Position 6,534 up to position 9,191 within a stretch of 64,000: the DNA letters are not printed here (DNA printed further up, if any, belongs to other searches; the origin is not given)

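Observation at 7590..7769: Extracellular ComEA-type helix-hairpin-helix DNA-binding domain inside a 786-aa secreted archaeal protein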

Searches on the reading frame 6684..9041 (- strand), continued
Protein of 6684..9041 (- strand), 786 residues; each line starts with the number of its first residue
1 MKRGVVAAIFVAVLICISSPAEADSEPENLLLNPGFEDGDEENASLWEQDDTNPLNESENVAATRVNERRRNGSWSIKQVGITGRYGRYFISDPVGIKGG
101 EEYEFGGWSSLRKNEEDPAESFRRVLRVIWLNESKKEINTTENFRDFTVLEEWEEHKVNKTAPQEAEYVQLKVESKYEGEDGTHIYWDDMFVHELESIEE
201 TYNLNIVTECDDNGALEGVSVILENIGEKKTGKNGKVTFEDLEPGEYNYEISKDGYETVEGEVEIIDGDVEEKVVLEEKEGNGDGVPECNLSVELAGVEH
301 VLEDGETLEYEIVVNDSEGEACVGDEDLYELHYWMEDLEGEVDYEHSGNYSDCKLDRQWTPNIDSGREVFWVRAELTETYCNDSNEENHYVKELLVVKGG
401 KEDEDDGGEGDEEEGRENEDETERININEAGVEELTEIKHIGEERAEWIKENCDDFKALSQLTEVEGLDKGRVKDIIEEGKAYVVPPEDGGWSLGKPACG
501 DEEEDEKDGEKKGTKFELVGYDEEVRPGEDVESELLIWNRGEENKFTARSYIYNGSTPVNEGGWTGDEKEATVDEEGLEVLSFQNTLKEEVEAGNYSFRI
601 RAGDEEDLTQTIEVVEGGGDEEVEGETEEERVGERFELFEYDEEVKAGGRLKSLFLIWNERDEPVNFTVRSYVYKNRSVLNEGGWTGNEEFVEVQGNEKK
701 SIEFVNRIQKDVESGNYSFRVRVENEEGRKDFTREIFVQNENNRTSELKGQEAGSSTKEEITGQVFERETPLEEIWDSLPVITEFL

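Call 50: search_protein_families(library=pfam, proteins=[P0015, P0020, P0017, P0024, P0028, P0033, P0025, P0047, P0038, P0066], max_evalue=0.001)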
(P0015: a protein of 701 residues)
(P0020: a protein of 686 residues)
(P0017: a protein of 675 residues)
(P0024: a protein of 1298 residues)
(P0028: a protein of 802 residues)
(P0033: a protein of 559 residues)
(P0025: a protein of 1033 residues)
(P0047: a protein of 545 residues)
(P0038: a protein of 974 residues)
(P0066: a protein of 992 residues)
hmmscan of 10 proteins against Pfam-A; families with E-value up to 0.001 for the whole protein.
P0015 (701 aa): 14 families
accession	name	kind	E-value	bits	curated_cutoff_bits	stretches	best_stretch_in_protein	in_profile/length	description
PF12836.13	HHH_3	-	1.3e-61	205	27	4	275-330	3-62/65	Helix-hairpin-helix motif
PF14520.12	HHH_5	-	4.1e-30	104.5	27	1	286-330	2-53/57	Helix-hairpin-helix domain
PF00633.29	HHH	-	8.8e-27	92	24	0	197-221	5-29/30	Helix-hairpin-helix motif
PF06514.17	PsbU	-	2e-21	76.2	24.5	1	83-136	10-63/93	Photosystem II 12 kDa extrinsic protein (PsbU)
PF12826.13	HHH_2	-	2.5e-13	50.4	27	0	280-304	29-53/64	Helix-hairpin-helix motif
PF14716.13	HHH_8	-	6.3e-12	46.1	30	0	192-222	37-67/73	Helix-hairpin-helix domain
PF10391.15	DNA_pol_lambd_f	-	1.9e-07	31.2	29.8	0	205-233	3-30/51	Fingers domain of DNA polymerase lambda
PF00416.27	Ribosomal_S13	-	5.4e-07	30.5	31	0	203-288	15-97/128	Ribosomal protein S13/S18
PF14579.12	HHH_6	-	3.9e-06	27.4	25.6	0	205-242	27-71/90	Helix-hairpin-helix motif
PF00570.28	HRDC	-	1.1e-05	25.7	23.8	0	196-219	37-60/68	HRDC domain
PF11798.14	IMS_HHH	-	4.2e-05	24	24.4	0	204-221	12-28/32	IMS family HHH motif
PF22076.2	Cep192_D6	-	5.2e-05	23.8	35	1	436-527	3-95/101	Cep192 domain 6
PF01588.26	tRNA_bind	-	6.8e-05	23.3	27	0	184-250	10-70/96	Putative tRNA binding domain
PF22525.1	H2TH_5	-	0.0002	21.8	27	0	205-242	30-64/71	S13-like H2TH domain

P0020 (686 aa): 11 families
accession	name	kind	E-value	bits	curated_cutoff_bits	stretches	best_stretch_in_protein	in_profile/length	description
PF12836.13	HHH_3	-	2.6e-44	149.6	27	3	264-316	5-61/65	Helix-hairpin-helix motif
PF14520.12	HHH_5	-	2.6e-18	66.7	27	1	191-235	2-53/57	Helix-hairpin-helix domain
PF00633.29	HHH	-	3.2e-18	65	24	0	349-372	5-28/30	Helix-hairpin-helix motif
PF06514.17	PsbU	-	2.6e-13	50.2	24.5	1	173-227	5-59/93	Photosystem II 12 kDa extrinsic protein (PsbU)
PF14716.13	HHH_8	-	2.1e-09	38.1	30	0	352-373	45-66/73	Helix-hairpin-helix domain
PF12826.13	HHH_2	-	4.2e-09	36.9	27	0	266-291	28-53/64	Helix-hairpin-helix motif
PF11798.14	IMS_HHH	-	5.6e-05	23.6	24.4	0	300-314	12-26/32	IMS family HHH motif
PF14579.12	HHH_6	-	0.00012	22.6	25.6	0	275-320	27-79/90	Helix-hairpin-helix motif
PF21176.3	RecR_HhH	-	0.00014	22.1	27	0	190-207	5-22/45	RecR, helix-hairpin-helix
PF10391.15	DNA_pol_lambd_f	-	0.00026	21.2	29.8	0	300-321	2-23/51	Fingers domain of DNA polymerase lambda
PF03934.19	T2SSK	-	0.00074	20.3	24.2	0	265-295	1-35/63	Type II secretion system (T2SS), protein K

P0017 (675 aa): 7 families
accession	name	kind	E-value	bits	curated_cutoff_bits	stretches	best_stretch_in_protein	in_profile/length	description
PF12836.13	HHH_3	-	8.5e-44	147.9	27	3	101-155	4-62/65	Helix-hairpin-helix motif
PF00633.29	HHH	-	2.1e-27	93.9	24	1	335-360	4-29/30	Helix-hairpin-helix motif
PF14520.12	HHH_5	-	3.4e-25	88.7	27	1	111-156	2-54/57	Helix-hairpin-helix domain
PF12826.13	HHH_2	-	2.7e-14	53.5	27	0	335-364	28-57/64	Helix-hairpin-helix motif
PF06514.17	PsbU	-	1.2e-11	44.9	24.5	2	98-160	10-72/93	Photosystem II 12 kDa extrinsic protein (PsbU)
PF14716.13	HHH_8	-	2.6e-09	37.8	30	0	207-232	43-66/73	Helix-hairpin-helix domain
PF03442.20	CBM_X2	-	5.3e-06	26.9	28.9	1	409-483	1-74/83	Carbohydrate binding domain X2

P0024 (1298 aa): 6 families
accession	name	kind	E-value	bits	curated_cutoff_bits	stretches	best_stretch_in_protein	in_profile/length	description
PF12836.13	HHH_3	-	1.1e-27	96.3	27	2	551-607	5-62/65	Helix-hairpin-helix motif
PF03934.19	T2SSK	-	3.2e-07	31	24.2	0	552-593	1-43/63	Type II secretion system (T2SS), protein K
PF14520.12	HHH_5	-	8.1e-07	29.9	27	0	556-580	31-55/57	Helix-hairpin-helix domain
PF14579.12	HHH_6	-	1.7e-06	28.6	25.6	0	562-610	27-79/90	Helix-hairpin-helix motif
PF00633.29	HHH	-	4.9e-06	26.6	24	0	553-568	4-19/30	Helix-hairpin-helix motif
PF04919.18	DUF655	-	0.00073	20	22.2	0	561-594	117-150/181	Protein of unknown function (DUF655)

P0028 (802 aa): 9 families
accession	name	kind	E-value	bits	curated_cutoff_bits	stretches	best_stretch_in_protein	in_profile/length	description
PF12836.13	HHH_3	-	8.7e-43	144.7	27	3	401-459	3-62/65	Helix-hairpin-helix motif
PF14520.12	HHH_5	-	1.6e-19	70.6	27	0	197-240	2-52/57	Helix-hairpin-helix domain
PF00633.29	HHH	-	8.9e-19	66.7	24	0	76-94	11-29/30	Helix-hairpin-helix motif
PF12826.13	HHH_2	-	4.2e-12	46.5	27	0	99-122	33-56/64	Helix-hairpin-helix motif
PF14716.13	HHH_8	-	5.7e-10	39.9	30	0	94-125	41-72/73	Helix-hairpin-helix domain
PF06514.17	PsbU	-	2.2e-06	28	24.5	1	182-253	8-80/93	Photosystem II 12 kDa extrinsic protein (PsbU)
PF10391.15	DNA_pol_lambd_f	-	3.5e-06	27.2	29.8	0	77-105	2-30/51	Fingers domain of DNA polymerase lambda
PF14579.12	HHH_6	-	3.1e-05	24.5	25.6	0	414-445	27-59/90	Helix-hairpin-helix motif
PF12728.13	HTH_17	-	0.00017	22.2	27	0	360-382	3-25/51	Helix-turn-helix domain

P0033 (559 aa): 12 families
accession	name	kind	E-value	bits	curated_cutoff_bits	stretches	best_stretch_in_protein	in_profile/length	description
PF12836.13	HHH_3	-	4.1e-35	120.1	27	2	147-199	5-61/65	Helix-hairpin-helix motif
PF00633.29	HHH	-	5.3e-23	80.1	24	2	246-270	5-29/30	Helix-hairpin-helix motif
PF18911.6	PKD_4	-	2.3e-16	60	27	1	321-393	15-85/85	PKD domain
PF14520.12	HHH_5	-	6.2e-15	55.9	27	0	252-280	2-29/57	Helix-hairpin-helix domain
PF06514.17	PsbU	-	2.9e-14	53.3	24.5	2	235-288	6-59/93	Photosystem II 12 kDa extrinsic protein (PsbU)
PF00801.26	PKD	-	1.2e-13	51.3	23.5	1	313-390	2-79/80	PKD domain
PF14716.13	HHH_8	-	5.3e-09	36.8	30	0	152-172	44-64/73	Helix-hairpin-helix domain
PF12826.13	HHH_2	-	1.3e-07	32.1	27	0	246-269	29-52/64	Helix-hairpin-helix motif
PF22352.2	K319L-like_PKD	-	2.6e-06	27.8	27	1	324-393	12-84/84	K319L-like, PKD domain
PF21176.3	RecR_HhH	-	1.6e-05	25.1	27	0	252-268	6-22/45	RecR, helix-hairpin-helix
PF03934.19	T2SSK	-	3.8e-05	24.4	24.2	0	148-180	1-37/63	Type II secretion system (T2SS), protein K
PF14579.12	HHH_6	-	9.8e-05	22.9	25.6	0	158-203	27-79/90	Helix-hairpin-helix motif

P0025 (1033 aa): 11 families
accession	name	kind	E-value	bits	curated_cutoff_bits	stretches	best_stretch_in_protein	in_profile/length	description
PF12836.13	HHH_3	-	4.2e-60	200.2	27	4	75-129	4-62/65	Helix-hairpin-helix motif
PF00633.29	HHH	-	9.9e-27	91.8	24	2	220-247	2-29/30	Helix-hairpin-helix motif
PF14520.12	HHH_5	-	1e-21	77.6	27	2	111-178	2-53/57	Helix-hairpin-helix domain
PF06514.17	PsbU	-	3.1e-19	69.2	24.5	0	76-134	14-72/93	Photosystem II 12 kDa extrinsic protein (PsbU)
PF00932.25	LTD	-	4.3e-15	56.5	34.3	1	382-491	2-108/109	Lamin Tail Domain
PF14716.13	HHH_8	-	2.6e-10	41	30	0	149-178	39-66/73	Helix-hairpin-helix domain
PF14579.12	HHH_6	-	1.7e-09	38.2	25.6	0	314-359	27-79/90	Helix-hairpin-helix motif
PF12826.13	HHH_2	-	4.4e-09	36.8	27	0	218-247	24-53/64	Helix-hairpin-helix motif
PF03934.19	T2SSK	-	1.1e-06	29.3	24.2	0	221-254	1-38/63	Type II secretion system (T2SS), protein K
PF02018.23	CBM_4_9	-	0.00042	21.1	25.9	1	922-1011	33-131/136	Carbohydrate binding domain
PF16581.11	HIGH_NTase1_ass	-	0.00077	19.9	26.7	0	141-214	114-185/205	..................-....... C-terminal region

P0047 (545 aa): 5 families
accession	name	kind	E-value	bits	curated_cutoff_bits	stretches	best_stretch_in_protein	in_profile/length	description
PF12836.13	HHH_3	-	5e-11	43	27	1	292-347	3-62/65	Helix-hairpin-helix motif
PF00932.25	LTD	-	6.1e-11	43.1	34.3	1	78-186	3-104/109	Lamin Tail Domain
PF02018.23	CBM_4_9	-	1.2e-05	26.1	25.9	1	383-526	2-133/136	Carbohydrate binding domain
PF00633.29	HHH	-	9.1e-05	22.6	24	0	297-320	5-28/30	Helix-hairpin-helix motif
PF14520.12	HHH_5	-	0.00094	20.1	27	0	297-322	29-54/57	Helix-hairpin-helix domain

P0038 (974 aa): 4 families
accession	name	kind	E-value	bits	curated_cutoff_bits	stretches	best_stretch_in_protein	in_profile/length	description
PF18911.6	PKD_4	-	4.1e-18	65.7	27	1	364-438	8-83/85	PKD domain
PF13091.12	PLDc_2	-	4.8e-17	62.5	27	1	41-171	2-132/132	PLD-like domain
PF00801.26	PKD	-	1.8e-10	41.1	23.5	1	372-435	13-76/80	PKD domain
PF00614.28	PLDc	-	5e-06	26.7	21.9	1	121-139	6-24/28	Phospholipase D Active site motif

P0066 (992 aa): 3 families
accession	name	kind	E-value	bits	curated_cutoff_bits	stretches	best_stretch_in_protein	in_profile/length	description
PF03442.20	CBM_X2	-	7.5e-11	42.4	28.9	1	460-548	1-83/83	Carbohydrate binding domain X2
PF13205.12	Big_5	-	2.7e-09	38.2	23.6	1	722-819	10-105/105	Bacterial Ig-like domain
PF18962.6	Por_Secre_tail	-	1.1e-08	35.6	27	1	922-990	2-75/75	Secretion system C-terminal sorting domain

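Call 58: search_protein_families(library=pfam, proteins=[P0038, P0012, P0013, P0035, P0043, P0110], max_evalue=0.001)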
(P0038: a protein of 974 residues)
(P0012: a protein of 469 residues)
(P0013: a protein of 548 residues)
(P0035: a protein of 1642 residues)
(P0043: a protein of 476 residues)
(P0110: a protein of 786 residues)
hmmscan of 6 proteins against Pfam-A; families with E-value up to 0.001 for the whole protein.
P0038 (974 aa): 4 families
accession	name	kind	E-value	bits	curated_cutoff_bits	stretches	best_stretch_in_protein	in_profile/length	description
PF18911.6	PKD_4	-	4.1e-18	65.7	27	1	364-438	8-83/85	PKD domain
PF13091.12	PLDc_2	-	4.8e-17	62.5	27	1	41-171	2-132/132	PLD-like domain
PF00801.26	PKD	-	1.8e-10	41.1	23.5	1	372-435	13-76/80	PKD domain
PF00614.28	PLDc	-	5e-06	26.7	21.9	1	121-139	6-24/28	Phospholipase D Active site motif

P0012 (469 aa): 1 family
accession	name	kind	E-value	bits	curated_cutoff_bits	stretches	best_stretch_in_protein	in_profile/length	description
PF12836.13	HHH_3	-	1.6e-09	38.2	27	1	202-258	2-61/65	Helix-hairpin-helix motif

P0013 (548 aa): 1 family
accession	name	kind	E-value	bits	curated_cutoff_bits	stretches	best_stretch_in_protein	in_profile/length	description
PF12836.13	HHH_3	-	6.2e-08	33.1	27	1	203-256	4-60/65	Helix-hairpin-helix motif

P0035 (1642 aa): 29 families (the best 25 are shown)
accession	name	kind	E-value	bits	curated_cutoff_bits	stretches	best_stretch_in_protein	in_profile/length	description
PF10633.15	NPCBM_assoc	-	2.3e-35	121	24.4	1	421-495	4-75/78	NPCBM-associated, NEW3 domain of alpha-galactosidase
PF01835.25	MG2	-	5e-34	117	32.8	0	295-373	8-80/96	MG2 domain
PF22544.2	HYDIN_VesB_CFA65-like_Ig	-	6.3e-28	97.4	25.5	0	1134-1201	11-73/100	HYDIN/CFA65/VesB-like, Ig-like domain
PF14016.12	DUF4232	-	1.6e-25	90.2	27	0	891-1005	6-126/129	Domain of unknown function (DUF4232)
PF11611.13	DUF4352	-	3.9e-24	85.7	25.9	0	55-124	29-105/122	Domain of unknown function (DUF4352)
PF18368.7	Ig_GlcNase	-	5.7e-23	81.5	26.3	0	410-484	20-92/105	Exo-beta-D-glucosaminidase Ig-fold domain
PF07705.17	CARDB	-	9e-22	77.6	22.7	0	412-495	9-83/101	CARDB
PF11614.14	FixG_C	-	1.6e-21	77.1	25.6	0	1460-1523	36-102/119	IG-like fold at C-terminal of FixG, putative oxidoreductase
PF15780.11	ASH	-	1.9e-21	76.5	27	1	411-482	12-78/98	Abnormal spindle-like microcephaly-assoc'd, ASPM-SPD-2-Hydin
PF22073.2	Cep192_D4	-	4.8e-19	69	35.5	0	415-481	13-81/112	Cep192 domain 4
PF12690.13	BsuPI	-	1.2e-16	60.9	22.9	0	222-255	64-96/101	Intracellular proteinase inhibitor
PF20251.4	Big_14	-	8.8e-15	55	27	0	174-257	10-95/104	Bacterial Ig-like domain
PF20009.4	GEVED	-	4.8e-13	50.2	24.4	0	1289-1349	10-67/78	GEVED domain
PF06280.18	fn3_5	-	4.8e-12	47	27.6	0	412-484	20-84/112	Fn3-like domain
PF14310.12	Fn3-like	-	3.9e-10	40.1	25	0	462-483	25-46/71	Fibronectin type III-like domain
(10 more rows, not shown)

P0043 (476 aa): 1 family
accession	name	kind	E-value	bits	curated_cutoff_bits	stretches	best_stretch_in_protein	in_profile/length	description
PF00932.25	LTD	-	4.6e-10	40.3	34.3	1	23-127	9-108/109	Lamin Tail Domain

P0110 (786 aa): 1 family
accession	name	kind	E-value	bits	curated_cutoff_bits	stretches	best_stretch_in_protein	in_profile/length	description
PF00932.25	LTD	-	3.5e-14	53.5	34.3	1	15-119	4-108/109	Lamin Tail Domain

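Call 62: fold_search(model_id=the predicted structure, library=pdb)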
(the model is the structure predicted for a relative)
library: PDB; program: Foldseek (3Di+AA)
matches with E <= 10: 1963; with E <= 0.001: 385
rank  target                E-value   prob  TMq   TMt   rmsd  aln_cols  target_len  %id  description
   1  4kkp_A                2.2e-11  1.00  0.13  0.37  11.4       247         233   15  Crystal structure of Vibrio cholerae RbmA (crystal form 2) (released 2013-05-22)
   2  4be6_A                7.1e-11  1.00  0.13  0.37  11.5       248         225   14  V. cholera biofilm scaffolding protein RbmA (released 2013-12-18)
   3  4kkp_B                7.8e-11  1.00  0.13  0.37  11.2       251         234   15  Crystal structure of Vibrio cholerae RbmA (crystal form 2) (released 2013-05-22)
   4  4kkr_A                3.4e-10  1.00  0.13  0.38  11.4       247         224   14  Crystal structure of Vibrio cholerae RbmA (crystal form 3) (released 2013-05-22)
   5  4be5_A                3.8e-10  1.00  0.13  0.38  12.1       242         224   16  V. cholera biofilm scaffolding protein RbmA (released 2013-12-18)
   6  5g50_B                4.4e-10  1.00  0.13  0.37  11.1       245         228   15  Vibrio cholerae scaffolding protein RbmA in complex with magnesium. (released 2017-11-29)
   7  4kkq_A                5.1e-10  1.00  0.13  0.38  12.0       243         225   16  Crystal structure of Vibrio cholerae RbmA (crystal form 1) (released 2013-05-22)
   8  4kkq_B                8.0e-10  1.00  0.13  0.37  12.1       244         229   15  Crystal structure of Vibrio cholerae RbmA (crystal form 1) (released 2013-05-22)
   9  8oxy_A                8.0e-10  1.00  0.13  0.15  11.8       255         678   14  Transglutaminase 3 without calcium in complex with DH patient-derived Fab DH63-B02 (released 2023-10-18)
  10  8oxv_A                1.1e-09  1.00  0.13  0.14  13.0       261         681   15  Transglutaminase 3 zymogen in complex with DH patient-derived Fab DH63-B02 (released 2023-10-18)
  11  8csw                  1.9e-09  1.00  0.12  0.14  11.6       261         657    9  Local refinement of protein 4.2 in Class 2 of erythrocyte ankyrin-1 complex (released 2022-07-20)
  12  1nug_B                2.5e-09  1.00  0.14  0.15  11.9       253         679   15  Role of Calcium Ions in the Activation and Activity of the Transglutaminase 3 Enzyme (2 calciums, 1 Mg, inactive form) (released 2003-04-22)
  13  7uzs                  4.1e-09  1.00  0.13  0.14  11.4       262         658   10  Protein 4.2 (local refinement from consensus reconstruction of ankyrin complex classes) (released 2022-07-20)
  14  8oxw_A                4.7e-09  1.00  0.13  0.14  11.4       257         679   15  Transglutaminase 3 in complex with DH patient-derived Fab DH63-B02 (released 2023-10-18)
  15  8cs9_X                5.2e-09  1.00  0.13  0.14  10.5       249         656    8  Composite reconstruction of Class 1 of the erythrocyte ankyrin-1 complex (released 2022-07-20)
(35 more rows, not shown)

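Call 73: list_cluster_members(proteins=[P0017, P0021, P0022, P0024, P0025, P0028, P0033, P0036, P0039, P0047])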
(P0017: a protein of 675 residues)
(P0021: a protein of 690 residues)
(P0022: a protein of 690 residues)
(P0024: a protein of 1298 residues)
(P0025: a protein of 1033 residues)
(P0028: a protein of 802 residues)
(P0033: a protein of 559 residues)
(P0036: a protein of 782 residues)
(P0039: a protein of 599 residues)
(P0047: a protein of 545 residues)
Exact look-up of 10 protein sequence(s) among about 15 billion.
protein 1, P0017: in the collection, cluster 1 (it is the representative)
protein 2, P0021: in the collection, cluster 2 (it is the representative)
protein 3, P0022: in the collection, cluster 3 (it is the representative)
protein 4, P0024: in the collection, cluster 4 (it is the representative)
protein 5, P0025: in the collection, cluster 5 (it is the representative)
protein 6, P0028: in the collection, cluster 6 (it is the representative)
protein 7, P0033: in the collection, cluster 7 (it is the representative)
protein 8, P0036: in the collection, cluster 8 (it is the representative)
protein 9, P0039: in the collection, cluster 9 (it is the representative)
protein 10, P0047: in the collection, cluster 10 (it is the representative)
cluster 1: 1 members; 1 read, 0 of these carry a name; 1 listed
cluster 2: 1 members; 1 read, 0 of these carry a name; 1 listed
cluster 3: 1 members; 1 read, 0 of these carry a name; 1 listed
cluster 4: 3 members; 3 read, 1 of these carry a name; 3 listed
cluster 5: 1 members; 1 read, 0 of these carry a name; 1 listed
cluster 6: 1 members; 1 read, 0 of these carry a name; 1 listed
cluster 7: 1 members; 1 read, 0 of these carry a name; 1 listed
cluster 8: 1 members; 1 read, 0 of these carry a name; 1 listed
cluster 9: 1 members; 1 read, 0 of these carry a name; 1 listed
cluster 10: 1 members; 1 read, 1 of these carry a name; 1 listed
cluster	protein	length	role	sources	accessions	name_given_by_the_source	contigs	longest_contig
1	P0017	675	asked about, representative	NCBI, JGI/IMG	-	-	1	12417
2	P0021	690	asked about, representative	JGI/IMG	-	-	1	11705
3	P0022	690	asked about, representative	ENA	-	-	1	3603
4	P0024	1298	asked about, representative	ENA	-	-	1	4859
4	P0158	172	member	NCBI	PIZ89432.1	MAG: hypothetical protein COX89_01665, partial [Candidatus Nealsonbacteria bacterium ...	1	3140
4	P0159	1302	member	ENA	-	-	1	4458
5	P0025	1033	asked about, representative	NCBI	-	-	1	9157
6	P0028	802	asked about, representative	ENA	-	-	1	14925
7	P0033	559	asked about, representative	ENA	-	-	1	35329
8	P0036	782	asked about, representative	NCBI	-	-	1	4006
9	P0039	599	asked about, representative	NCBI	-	-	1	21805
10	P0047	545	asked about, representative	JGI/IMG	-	DNA uptake protein ComE-like DNA-binding protein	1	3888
